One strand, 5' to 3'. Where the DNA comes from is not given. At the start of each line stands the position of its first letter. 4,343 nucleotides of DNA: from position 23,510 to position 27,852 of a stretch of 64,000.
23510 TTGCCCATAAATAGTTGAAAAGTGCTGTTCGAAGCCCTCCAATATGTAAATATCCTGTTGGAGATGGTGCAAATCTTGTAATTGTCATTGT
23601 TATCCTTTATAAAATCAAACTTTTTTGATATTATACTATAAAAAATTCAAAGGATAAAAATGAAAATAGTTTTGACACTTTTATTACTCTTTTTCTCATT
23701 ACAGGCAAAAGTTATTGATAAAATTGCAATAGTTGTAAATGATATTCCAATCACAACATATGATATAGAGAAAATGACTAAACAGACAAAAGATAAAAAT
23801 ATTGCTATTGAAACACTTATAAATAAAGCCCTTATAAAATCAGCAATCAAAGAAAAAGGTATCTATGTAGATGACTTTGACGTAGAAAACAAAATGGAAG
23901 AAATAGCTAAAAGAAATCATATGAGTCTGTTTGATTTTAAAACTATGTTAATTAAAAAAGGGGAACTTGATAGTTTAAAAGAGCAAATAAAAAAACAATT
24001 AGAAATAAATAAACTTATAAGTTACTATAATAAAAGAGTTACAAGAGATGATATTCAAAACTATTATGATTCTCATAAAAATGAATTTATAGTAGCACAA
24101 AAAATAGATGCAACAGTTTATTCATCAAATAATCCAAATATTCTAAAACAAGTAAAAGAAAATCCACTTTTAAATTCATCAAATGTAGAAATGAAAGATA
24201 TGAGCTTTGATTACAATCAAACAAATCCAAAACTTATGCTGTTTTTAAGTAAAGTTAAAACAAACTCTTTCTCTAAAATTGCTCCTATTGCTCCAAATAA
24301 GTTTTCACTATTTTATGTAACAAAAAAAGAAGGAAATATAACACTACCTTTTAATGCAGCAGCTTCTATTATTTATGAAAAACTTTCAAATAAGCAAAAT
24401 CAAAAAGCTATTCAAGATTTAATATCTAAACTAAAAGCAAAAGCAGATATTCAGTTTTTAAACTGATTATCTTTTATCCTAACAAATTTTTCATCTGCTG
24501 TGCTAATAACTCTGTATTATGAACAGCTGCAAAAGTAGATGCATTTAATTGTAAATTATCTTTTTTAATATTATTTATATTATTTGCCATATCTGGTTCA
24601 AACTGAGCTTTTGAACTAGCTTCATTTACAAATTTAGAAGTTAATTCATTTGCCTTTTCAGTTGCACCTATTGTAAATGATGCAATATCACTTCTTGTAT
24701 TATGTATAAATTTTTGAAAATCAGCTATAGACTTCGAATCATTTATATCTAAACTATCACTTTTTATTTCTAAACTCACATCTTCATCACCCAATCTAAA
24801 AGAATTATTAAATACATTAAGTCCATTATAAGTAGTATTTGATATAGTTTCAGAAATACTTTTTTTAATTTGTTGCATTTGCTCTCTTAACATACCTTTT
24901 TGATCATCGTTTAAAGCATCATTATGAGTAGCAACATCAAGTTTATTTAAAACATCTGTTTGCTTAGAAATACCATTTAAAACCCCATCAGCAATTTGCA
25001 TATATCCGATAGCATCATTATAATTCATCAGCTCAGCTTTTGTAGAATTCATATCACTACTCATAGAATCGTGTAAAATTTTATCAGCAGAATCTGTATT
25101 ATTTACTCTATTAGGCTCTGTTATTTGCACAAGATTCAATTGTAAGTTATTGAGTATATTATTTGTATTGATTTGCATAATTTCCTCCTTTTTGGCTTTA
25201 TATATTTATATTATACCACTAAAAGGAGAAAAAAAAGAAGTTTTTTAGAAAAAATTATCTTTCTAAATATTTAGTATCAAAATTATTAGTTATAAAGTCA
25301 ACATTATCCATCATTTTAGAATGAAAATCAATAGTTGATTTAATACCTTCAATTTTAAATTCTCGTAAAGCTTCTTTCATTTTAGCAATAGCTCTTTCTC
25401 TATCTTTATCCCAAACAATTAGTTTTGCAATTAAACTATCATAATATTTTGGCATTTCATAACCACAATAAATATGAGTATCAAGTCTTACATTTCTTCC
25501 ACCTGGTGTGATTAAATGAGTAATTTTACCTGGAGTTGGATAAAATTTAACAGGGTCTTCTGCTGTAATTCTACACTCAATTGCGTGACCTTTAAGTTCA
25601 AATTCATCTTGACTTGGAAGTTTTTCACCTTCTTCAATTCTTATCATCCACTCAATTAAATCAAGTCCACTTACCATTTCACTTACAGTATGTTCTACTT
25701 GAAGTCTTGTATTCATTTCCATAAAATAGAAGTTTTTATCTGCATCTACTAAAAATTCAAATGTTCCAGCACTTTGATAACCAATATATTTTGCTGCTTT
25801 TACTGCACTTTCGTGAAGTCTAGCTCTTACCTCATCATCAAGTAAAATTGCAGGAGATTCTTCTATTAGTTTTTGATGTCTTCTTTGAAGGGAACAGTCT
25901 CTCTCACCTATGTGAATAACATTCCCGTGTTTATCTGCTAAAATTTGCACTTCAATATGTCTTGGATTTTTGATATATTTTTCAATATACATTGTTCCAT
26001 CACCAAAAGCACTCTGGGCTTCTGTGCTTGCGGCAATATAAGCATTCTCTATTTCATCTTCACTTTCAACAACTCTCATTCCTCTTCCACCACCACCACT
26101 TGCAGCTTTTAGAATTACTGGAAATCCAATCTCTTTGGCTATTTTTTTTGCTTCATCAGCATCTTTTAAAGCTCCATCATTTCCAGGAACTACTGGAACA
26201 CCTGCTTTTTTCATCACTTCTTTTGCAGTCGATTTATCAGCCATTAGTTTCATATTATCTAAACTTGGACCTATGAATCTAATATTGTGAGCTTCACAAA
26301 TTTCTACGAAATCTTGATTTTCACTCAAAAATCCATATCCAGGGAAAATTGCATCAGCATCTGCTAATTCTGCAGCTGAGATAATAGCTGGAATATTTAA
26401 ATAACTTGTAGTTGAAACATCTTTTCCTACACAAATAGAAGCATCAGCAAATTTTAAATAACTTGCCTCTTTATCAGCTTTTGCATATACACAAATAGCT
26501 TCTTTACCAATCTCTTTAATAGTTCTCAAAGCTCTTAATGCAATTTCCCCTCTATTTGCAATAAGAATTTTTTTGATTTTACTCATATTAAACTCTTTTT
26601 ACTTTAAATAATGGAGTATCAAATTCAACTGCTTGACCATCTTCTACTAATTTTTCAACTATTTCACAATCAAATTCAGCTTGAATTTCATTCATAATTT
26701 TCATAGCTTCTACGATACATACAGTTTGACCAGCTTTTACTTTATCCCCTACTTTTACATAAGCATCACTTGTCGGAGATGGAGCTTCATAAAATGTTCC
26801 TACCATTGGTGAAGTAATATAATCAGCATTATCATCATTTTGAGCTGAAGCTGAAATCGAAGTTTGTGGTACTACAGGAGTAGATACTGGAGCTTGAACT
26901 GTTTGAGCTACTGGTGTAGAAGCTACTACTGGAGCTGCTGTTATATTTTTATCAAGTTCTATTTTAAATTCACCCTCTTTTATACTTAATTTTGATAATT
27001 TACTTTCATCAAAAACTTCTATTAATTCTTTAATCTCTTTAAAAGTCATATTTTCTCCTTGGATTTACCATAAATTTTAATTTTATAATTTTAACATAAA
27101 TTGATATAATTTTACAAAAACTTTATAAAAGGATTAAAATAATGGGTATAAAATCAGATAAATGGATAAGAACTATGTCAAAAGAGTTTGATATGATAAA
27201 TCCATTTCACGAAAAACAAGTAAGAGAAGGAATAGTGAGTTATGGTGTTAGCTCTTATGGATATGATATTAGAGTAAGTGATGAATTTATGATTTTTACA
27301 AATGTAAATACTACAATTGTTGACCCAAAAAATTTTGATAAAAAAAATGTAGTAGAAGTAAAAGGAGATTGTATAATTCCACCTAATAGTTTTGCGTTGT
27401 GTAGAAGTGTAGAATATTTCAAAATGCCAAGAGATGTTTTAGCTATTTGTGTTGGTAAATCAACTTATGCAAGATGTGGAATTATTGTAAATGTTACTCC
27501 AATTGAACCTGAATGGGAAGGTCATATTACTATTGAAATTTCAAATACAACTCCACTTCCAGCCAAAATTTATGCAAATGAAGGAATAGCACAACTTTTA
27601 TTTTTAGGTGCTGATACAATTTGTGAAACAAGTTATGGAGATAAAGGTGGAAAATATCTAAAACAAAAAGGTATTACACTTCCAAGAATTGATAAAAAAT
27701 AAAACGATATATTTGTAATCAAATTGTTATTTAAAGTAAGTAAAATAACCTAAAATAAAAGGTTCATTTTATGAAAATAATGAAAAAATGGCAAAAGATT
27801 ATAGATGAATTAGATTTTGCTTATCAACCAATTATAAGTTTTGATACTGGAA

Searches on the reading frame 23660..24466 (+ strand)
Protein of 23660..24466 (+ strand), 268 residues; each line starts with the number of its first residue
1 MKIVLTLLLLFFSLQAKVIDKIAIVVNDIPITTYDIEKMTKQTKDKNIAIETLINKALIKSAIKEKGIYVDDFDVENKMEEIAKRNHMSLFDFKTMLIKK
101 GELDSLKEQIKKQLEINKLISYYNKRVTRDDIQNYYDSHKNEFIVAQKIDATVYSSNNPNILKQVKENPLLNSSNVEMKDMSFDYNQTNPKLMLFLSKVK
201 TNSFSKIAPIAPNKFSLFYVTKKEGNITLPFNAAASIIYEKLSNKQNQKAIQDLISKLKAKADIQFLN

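Call 31: search_protein_families(library=pfam, proteins=[window:23660-24466:+], max_evalue=0.01)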
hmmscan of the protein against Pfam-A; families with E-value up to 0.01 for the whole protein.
window:23660-24466:+ (268 aa): 4 families
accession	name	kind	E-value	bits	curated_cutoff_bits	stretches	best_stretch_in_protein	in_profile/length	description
PF09312.16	SurA_N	-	3.4e-09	37.3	30.8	1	20-118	2-116/118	SurA N-terminal domain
PF22506.2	Cj1289-like_C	-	7.6e-06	26.4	27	1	130-219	2-87/91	Cj1289-like, C-terminal domain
PF05698.19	Trigger_C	-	0.0012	19.4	22.7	1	58-120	99-161/162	Bacterial trigger factor protein (TF) C-terminus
PF13145.12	Rotamase_2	-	0.0061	17.8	27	0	127-234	1-119/121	PPIC-type PPIASE domain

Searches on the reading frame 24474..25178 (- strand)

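Call 30: search_protein_families(library=pfam, proteins=[window:24474-25178:-], max_evalue=0.01)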
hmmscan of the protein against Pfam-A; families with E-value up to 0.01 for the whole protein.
window:24474-25178:- (234 aa): 2 families
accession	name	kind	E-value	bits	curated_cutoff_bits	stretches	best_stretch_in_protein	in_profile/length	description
PF00669.25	Flagellin_N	-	3.4e-09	37.3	26.6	1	23-126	32-137/139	Bacterial flagellin N-terminal helical region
PF16522.10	FliS_cochap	-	0.00048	20.5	43.2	1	37-166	20-135/149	Flagellar FLiS export co-chaperone, HP1076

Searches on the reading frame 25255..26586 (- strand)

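Call 31: search_protein_families(library=pfam, proteins=[window:25255-26586:-], max_evalue=0.01)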
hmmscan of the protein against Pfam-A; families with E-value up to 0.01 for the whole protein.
window:25255-26586:- (443 aa): 10 families
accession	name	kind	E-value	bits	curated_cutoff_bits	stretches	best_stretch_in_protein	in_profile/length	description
PF02786.22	CPSase_L_D2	-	4.1e-82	275.2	19.8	1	117-324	1-209/211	Carbamoyl-phosphate synthase L chain, ATP binding domain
PF00289.28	Biotin_carb_N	-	2.4e-39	134.7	25.5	1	4-112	2-110/110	Biotin carboxylase, N-terminal domain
PF02785.25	Biotin_carb_C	-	6.5e-39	132.8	32.4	1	337-443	1-108/108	Biotin carboxylase C-terminal domain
PF07478.18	Dala_Dala_lig_C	-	2.9e-14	53.5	24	1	125-293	2-174/204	D-ala D-ala ligase C-terminus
PF02222.28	ATP-grasp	-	8.5e-10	39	27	1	126-294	4-162/179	ATP-grasp domain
PF08443.16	RimK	-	2.9e-07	30.7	21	1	117-315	3-185/188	RimK-like ATP-grasp domain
PF13549.11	ATP-grasp_5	-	1.2e-05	25.3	27.6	1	115-164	9-56/221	ATP-grasp domain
PF01071.24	GARS_A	-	0.00026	21.3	27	1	116-206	1-90/194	Phosphoribosylglycinamide synthetase, ATP-grasp (A) domain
PF14397.11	ATPgrasp_ST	-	0.0019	17.9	31.4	1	111-180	15-87/278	Sugar-transfer associated ATP-grasp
PF02655.19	ATP-grasp_3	-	0.0026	18.3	23.2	0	116-296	2-158/160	ATP-grasp domain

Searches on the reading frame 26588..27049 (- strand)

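Call 31: search_protein_families(library=pfam, proteins=[window:26588-27049:-], max_evalue=0.01)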
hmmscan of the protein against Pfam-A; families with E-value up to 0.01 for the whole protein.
window:26588-27049:- (153 aa): 2 families
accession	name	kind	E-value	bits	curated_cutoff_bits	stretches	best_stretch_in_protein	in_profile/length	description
PF00364.28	Biotin_lipoyl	-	1.6e-21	76.4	22.1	1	78-149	3-72/73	Biotin-requiring enzyme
PF01597.25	GCV_H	-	0.00069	19.9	22.2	1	99-133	40-74/122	Glycine cleavage H-protein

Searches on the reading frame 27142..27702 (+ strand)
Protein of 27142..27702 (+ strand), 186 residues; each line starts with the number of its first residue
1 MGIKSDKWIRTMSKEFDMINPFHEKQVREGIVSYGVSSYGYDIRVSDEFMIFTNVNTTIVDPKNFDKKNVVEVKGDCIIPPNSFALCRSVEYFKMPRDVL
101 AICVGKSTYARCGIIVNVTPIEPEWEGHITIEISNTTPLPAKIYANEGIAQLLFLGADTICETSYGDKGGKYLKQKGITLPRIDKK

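Call 30: search_protein_families(library=pfam, proteins=[window:27142-27702:+], max_evalue=0.01)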
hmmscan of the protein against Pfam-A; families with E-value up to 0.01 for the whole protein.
window:27142-27702:+ (186 aa): 2 families
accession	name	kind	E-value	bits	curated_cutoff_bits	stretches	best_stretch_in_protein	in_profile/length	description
PF22769.1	DCD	-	2.6e-36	125.5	27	1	3-154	1-150/153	dCTP deaminase-like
PF00692.24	dUTPase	-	1.1e-07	32.1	22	1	73-159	20-106/129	dUTPase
